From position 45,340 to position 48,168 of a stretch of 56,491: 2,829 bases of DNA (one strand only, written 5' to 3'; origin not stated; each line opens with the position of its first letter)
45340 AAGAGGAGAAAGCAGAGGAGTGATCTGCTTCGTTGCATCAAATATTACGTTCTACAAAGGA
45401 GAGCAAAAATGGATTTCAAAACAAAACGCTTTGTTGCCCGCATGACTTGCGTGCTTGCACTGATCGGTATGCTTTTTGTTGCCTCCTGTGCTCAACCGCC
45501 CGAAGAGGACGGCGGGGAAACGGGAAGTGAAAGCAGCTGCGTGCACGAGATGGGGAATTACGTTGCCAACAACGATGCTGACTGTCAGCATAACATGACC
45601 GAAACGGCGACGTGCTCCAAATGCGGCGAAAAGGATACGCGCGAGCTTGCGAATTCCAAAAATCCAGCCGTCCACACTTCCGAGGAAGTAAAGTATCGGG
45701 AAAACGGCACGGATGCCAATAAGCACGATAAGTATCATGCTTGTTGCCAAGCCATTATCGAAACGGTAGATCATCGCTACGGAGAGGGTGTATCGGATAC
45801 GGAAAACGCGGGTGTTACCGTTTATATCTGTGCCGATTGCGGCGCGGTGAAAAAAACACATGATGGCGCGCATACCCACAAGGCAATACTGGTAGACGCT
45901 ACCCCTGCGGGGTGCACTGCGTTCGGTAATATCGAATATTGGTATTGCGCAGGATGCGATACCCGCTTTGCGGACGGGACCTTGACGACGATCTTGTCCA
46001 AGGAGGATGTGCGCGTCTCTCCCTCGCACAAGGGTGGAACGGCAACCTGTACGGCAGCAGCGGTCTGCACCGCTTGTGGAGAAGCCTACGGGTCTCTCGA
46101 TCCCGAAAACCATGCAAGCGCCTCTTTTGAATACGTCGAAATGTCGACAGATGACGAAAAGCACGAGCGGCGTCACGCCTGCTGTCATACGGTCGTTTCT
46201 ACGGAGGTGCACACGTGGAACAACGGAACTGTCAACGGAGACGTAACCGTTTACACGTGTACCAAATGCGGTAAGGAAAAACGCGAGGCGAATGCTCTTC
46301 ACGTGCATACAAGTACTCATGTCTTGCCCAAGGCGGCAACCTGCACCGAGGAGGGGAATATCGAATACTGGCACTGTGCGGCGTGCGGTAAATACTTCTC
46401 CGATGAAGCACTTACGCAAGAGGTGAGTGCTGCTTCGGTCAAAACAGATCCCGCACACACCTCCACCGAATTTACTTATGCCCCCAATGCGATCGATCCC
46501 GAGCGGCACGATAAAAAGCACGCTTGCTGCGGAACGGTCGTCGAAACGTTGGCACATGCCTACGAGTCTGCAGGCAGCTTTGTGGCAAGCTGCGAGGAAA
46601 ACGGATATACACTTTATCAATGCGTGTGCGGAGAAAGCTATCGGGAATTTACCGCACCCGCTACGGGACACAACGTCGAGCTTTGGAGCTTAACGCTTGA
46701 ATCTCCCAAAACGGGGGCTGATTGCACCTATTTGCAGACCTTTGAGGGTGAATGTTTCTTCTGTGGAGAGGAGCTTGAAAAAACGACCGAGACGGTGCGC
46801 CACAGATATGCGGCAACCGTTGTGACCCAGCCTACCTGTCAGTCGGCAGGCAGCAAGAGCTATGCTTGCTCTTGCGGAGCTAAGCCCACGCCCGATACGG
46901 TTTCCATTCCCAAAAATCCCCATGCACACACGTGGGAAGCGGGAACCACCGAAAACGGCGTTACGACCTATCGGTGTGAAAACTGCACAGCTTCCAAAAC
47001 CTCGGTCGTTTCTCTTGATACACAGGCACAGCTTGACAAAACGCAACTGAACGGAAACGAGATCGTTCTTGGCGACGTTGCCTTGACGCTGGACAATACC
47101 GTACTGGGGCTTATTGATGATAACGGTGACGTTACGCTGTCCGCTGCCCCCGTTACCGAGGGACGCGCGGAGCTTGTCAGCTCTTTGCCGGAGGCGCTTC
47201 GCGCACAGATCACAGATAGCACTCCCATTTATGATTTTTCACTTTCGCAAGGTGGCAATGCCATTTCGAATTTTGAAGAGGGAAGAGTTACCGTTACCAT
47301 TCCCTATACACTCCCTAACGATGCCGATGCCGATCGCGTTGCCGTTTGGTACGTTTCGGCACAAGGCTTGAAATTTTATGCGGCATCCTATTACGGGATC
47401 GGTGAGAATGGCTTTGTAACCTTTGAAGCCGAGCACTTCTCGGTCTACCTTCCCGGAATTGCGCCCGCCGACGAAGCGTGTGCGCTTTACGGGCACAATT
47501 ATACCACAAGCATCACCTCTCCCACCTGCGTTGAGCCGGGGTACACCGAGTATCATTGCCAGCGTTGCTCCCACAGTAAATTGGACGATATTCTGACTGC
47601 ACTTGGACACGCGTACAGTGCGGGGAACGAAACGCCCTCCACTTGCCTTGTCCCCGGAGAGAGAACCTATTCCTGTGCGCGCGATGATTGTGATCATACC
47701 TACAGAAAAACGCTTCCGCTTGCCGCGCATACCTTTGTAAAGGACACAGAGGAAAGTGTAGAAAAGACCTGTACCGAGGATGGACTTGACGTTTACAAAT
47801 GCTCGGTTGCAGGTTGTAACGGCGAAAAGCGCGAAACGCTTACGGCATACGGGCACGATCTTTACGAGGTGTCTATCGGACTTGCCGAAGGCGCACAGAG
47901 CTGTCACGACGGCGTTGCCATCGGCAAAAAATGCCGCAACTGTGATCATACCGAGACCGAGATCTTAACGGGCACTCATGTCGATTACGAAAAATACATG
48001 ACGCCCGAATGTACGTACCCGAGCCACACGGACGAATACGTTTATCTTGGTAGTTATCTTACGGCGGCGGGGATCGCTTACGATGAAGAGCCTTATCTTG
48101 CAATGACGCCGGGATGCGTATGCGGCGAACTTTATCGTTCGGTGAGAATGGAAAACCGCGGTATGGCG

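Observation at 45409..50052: A 1547-aa lipoprotein is built from about 20 degenerate Cys/His knuckle modules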

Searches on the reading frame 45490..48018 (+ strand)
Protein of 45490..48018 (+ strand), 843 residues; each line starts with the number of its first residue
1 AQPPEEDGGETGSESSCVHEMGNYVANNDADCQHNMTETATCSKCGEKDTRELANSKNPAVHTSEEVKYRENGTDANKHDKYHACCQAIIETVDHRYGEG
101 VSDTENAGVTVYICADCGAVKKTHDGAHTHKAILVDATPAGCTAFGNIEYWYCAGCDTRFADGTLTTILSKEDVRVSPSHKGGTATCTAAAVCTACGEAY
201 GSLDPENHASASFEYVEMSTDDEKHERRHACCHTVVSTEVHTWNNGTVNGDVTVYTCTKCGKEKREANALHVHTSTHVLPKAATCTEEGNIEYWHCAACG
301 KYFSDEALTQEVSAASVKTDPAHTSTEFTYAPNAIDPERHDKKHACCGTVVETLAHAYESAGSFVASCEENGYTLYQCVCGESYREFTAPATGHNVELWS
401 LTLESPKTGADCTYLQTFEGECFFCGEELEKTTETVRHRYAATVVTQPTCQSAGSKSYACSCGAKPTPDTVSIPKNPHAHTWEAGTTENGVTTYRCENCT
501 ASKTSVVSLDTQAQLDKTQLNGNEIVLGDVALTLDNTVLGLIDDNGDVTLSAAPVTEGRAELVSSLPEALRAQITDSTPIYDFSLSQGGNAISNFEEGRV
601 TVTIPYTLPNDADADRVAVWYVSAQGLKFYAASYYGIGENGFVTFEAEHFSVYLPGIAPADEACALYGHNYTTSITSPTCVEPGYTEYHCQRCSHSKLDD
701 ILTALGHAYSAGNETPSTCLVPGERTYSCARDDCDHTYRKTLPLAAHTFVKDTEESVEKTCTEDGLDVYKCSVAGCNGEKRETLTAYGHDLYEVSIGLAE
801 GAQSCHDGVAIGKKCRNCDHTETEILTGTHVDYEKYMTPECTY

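Call 37: predict_structure(alignment_id=A2)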
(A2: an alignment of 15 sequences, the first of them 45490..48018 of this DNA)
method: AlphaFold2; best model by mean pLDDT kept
length: 843 residues; sequences in the alignment: 15
mean_pLDDT: 75.2   pTM: 0.40
mean pLDDT of the five models: 75.2, 74.2, 73.0, 71.2, 69.1
residues with pLDDT >= 90: 53; 70-90: 610; 50-70: 124; < 50: 56
segments of 3 or more residues with pLDDT < 50: 1-18, 124-129, 183-185, 205-210, 268-272, 829-843
pLDDT, mean of each block of 10 residues (from residue 1): 29 37 80 80 75 73 71 78 75 79 63 76 48 72 70 77 81 69 51 56 48 73 74 69 68 73 61 68 69 76 80 77 68 80 77 77 79 82 77 74 83 83 81 79 86 87 80 82 86 89 91 89 90 91 85 87 81 81 89 86 88 84 82 81 90 85 70 76 74 72 75 77 80 78 76 83 80 77 78 75 69 78 66 42 30
secondary structure, 60 per line:
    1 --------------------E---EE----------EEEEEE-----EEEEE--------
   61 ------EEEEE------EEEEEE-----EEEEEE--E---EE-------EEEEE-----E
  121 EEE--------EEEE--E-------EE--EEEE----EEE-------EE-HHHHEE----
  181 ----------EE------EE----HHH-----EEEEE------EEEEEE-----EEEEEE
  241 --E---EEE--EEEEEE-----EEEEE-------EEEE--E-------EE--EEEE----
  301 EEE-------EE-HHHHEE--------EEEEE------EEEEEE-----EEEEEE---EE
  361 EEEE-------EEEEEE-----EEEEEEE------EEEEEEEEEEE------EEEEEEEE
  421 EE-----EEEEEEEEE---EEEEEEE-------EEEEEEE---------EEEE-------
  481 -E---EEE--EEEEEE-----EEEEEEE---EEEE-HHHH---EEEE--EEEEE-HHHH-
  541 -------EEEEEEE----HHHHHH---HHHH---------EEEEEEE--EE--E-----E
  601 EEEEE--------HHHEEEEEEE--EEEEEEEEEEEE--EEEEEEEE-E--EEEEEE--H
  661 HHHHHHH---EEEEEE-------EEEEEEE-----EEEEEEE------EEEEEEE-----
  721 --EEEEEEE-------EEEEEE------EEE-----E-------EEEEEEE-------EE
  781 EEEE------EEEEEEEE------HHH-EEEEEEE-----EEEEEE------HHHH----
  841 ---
elements in order (helices of 4 or more, strands of 3 or more residues): E37-42 E48-52 E67-71 E78-83 E89-94 E110-114 E120-123 E132-135 E150-153 E158-160 H171-174 E213-217 E224-229 E235-240 E247-249 E252-257 E263-267 E275-278 E293-296 E301-303 H314-317 E328-332 E339-344 E350-355 E359-364 E372-377 E383-389 E396-406 E413-422 E428-436 E440-446 E454-460 E470-473 E486-488 E491-496 E502-508 E512-515 H517-520 E524-527 E530-534 H536-539 E548-554 H559-564 H568-571 E581-587 E600-605 E617-623 E626-637 E640-647 E652-657 H660-667 E671-676 E684-690 E696-702 E709-715 E723-729 E737-742 E749-751 E765-771 E779-784 E791-798 E809-815 E821-826 H833-836

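Call 40: fold_search(model_id=the predicted structure, library=pdb)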
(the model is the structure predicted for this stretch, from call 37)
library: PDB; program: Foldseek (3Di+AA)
matches with E <= 10: 936; with E <= 0.001: 23
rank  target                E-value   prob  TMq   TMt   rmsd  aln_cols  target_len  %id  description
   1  8em4_A                6.8e-06  0.57  0.07  0.03  54.5      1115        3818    9  Cryo-EM structure of LRP2 at pH 7.5 (released 2023-02-08)
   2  9e2g_2B               1.3e-05  0.51  0.07  0.07  41.4       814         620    7  Cryo-EM structure of 48 nm repeat of microtubule doublet from T. brucei flagellum (released 2025-03-12)
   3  9e2g_2C               1.8e-05  0.54  0.06  0.07  39.4       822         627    8  Cryo-EM structure of 48 nm repeat of microtubule doublet from T. brucei flagellum (released 2025-03-12)
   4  8hmf_D                2.9e-05  0.28  0.05  0.04  50.6       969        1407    8  head module state 2 of Tetrahymena IFT-A (released 2023-06-14)
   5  8wa2_D                1.0e-04  0.18  0.06  0.04  68.7      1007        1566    9  cryo-EM structure of native mastigonemes isolated from Chlamydomonas reinhardtii at 3.0 angstrom resolution (released 2024-04-10)
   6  5hxb_B                1.9e-04  0.20  0.06  0.05  44.7      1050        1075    8  Cereblon in complex with DDB1, CC-885, and GSPT1 (released 2016-06-29)
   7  5wyj_BE               2.1e-04  0.21  0.05  0.06  50.7       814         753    7  Cryo-EM structure of the 90S small subunit pre-ribosome (Dhr1-depleted, Enp1-TAP, state 1) (released 2017-03-29)
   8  8fjp_A                2.4e-04  0.25  0.07  0.03  61.8      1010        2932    7  Cryo-EM structure of native mosquito salivary gland surface protein 1 (SGS1) (released 2023-03-01)
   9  9a40_C                2.9e-04  0.21  0.06  0.05  45.2      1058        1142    8  model of Cullin4 (released 2024-09-18)
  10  6lqs_BE               4.0e-04  0.18  0.05  0.05  48.8       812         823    8  Cryo-EM structure of 90S small subunit preribosomes in transition states (State D) (released 2020-09-16)
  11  9pvp                  4.0e-04  0.15  0.06  0.04  67.5      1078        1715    8  Cryo-EM structure of receptor tyrosine kinase ROS1 extracellular domain (released 2026-02-25)
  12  8to0_BG               4.6e-04  0.28  0.07  0.08  40.6       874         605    6  48-nm repeating structure of doublets from mouse sperm flagella (released 2023-11-01)
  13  7ung_e                5.0e-04  0.35  0.07  0.09  41.1       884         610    7  48-nm repeat of the human respiratory doublet microtubule (released 2022-10-05)
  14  7rro_e                5.3e-04  0.25  0.06  0.08  39.0       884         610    6  Structure of the 48-nm repeat doublet microtubule from bovine tracheal cilia (released 2021-10-27)
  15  8d7u_A                5.8e-04  0.20  0.07  0.06  42.5      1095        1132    9  Cereblon~DDB1 bound to CC-92480 with DDB1 in the linear conformation (released 2022-07-20)
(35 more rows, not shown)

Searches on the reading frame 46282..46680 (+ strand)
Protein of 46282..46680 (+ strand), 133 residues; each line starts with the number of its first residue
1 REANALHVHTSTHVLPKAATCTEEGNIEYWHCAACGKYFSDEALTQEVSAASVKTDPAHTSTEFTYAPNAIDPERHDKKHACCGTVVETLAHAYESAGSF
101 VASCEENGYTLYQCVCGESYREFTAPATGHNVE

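Call 73: search_solved_structures(query=A6, max_evalue=1, show_alignments=1)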
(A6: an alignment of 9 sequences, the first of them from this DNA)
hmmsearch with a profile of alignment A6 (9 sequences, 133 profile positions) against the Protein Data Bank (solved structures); distinct sequences matched with E-value up to 1: 5.
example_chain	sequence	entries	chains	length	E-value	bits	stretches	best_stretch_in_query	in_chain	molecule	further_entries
9qa6_A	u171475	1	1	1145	5.1e-13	52.5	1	4-129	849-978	IgA protease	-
3ray_A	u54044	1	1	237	0.096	16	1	26-43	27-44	PR domain-containing protein 11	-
2h4h_A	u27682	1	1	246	0.39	14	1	23-55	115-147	NAD-dependent deacetylase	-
2h59_A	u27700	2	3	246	0.41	13.9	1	23-55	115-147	NAD-dependent deacetylase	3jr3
1yc5_A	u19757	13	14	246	0.51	13.6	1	23-55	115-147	NAD-dependent deacetylase | NAD-DEPENDENT PROTEIN DEACETYLASE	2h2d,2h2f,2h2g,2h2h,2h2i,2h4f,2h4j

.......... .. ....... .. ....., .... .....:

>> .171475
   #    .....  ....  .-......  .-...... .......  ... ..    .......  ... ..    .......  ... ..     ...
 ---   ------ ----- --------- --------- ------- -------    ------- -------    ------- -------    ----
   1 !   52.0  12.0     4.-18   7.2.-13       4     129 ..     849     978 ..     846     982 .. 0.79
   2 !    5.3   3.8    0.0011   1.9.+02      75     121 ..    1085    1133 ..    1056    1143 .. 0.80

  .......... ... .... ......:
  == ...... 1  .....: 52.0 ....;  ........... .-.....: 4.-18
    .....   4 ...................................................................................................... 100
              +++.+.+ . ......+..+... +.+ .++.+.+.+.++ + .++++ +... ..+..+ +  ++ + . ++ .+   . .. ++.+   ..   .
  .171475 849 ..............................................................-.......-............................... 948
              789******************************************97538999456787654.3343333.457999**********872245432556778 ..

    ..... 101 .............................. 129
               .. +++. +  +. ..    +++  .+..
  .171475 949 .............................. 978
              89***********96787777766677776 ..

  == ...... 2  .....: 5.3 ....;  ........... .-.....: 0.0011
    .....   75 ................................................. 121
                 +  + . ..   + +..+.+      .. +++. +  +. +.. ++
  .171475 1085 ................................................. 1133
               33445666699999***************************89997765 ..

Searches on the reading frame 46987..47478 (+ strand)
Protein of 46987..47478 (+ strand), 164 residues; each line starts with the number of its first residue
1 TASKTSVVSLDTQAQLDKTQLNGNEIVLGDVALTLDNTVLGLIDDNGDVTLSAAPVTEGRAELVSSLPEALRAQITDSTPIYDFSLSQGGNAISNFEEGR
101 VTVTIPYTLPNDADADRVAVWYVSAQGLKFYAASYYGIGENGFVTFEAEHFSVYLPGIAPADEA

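Call 45: search_solved_structures(query=A5, max_evalue=10, show_alignments=2)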
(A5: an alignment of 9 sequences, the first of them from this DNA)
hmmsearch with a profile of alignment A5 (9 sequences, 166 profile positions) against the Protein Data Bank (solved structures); distinct sequences matched with E-value up to 10: 37.
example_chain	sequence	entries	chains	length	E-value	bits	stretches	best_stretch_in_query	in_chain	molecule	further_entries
3osx_A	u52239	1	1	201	0.23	14.5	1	19-85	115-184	60 kDa chaperonin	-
6vs7_A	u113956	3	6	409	0.26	14.3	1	52-134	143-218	Adhesin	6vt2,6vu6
1iok_A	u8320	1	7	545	0.31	14.1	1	21-104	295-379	CHAPERONIN 60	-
1la1_A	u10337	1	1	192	0.43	13.6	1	20-92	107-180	GroEL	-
1fya_A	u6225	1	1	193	0.54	13.3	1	20-85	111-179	60 KD CHAPERONIN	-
1fy9_A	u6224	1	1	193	0.56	13.2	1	20-85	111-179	60 KD CHAPERONIN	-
1pk0_A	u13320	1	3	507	0.62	13.1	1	17-104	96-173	Calmodulin-sensitive adenylate cyclase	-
1k8t_A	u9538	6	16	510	0.63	13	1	17-104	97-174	CALMODULIN-SENSITIVE ADENYLATE CYCLASE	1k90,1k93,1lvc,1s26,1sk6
3vz6_A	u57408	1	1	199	0.68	12.9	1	20-85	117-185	60 kDa chaperonin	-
3vz7_A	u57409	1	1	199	0.68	12.9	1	20-85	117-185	60 kDa chaperonin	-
3vz8_A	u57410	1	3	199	0.68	12.9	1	20-85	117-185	60 kDa chaperonin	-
1kid_A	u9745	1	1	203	0.71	12.9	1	20-85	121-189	GROEL (HSP60 CLASS)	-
3cau_A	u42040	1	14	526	0.97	12.4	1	20-104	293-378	60 kDa chaperonin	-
4aaq_A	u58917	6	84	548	0.99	12.4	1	20-104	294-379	60 KDA CHAPERONIN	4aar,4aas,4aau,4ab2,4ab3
3wvl_A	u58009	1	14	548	1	12.4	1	20-104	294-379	60 kDa chaperonin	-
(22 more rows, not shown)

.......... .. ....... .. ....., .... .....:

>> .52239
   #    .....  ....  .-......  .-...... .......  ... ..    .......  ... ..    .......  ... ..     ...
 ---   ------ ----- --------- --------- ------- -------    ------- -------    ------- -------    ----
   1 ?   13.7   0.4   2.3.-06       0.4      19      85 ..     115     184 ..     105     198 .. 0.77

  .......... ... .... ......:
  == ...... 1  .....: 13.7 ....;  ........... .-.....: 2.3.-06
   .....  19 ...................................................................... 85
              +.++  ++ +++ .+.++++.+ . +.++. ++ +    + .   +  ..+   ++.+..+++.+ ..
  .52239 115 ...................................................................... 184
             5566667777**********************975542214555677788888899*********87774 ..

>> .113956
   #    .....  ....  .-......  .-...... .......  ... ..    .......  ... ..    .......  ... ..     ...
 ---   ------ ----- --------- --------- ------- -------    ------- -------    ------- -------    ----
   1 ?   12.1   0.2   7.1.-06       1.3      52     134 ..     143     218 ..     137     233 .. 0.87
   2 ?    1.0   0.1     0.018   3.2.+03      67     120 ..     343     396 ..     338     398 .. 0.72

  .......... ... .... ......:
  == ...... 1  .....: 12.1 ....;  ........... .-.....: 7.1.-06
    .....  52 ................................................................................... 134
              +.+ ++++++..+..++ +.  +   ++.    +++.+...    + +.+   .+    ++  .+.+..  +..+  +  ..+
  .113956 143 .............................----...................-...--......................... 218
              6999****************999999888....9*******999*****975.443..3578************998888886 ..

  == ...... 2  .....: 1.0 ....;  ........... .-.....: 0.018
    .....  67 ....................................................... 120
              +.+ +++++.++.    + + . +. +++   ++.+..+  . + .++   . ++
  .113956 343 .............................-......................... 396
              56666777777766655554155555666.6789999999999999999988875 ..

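Call 65: find_homologous_proteins(query=A5, max_evalue=0.001)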
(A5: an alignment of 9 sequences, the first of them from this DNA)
Query A5 (9 sequences) (164 aa, profile of the alignment): 4 proteins with E <= 0.001 among 6138 candidates.
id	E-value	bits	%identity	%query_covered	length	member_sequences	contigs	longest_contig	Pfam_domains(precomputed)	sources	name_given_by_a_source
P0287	2.3e-14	71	34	60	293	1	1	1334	-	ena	-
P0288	1.7e-8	52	34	57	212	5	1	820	-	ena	-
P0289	2.2e-6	46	35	32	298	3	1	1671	-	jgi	-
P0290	5.2e-5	41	35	32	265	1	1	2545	-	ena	-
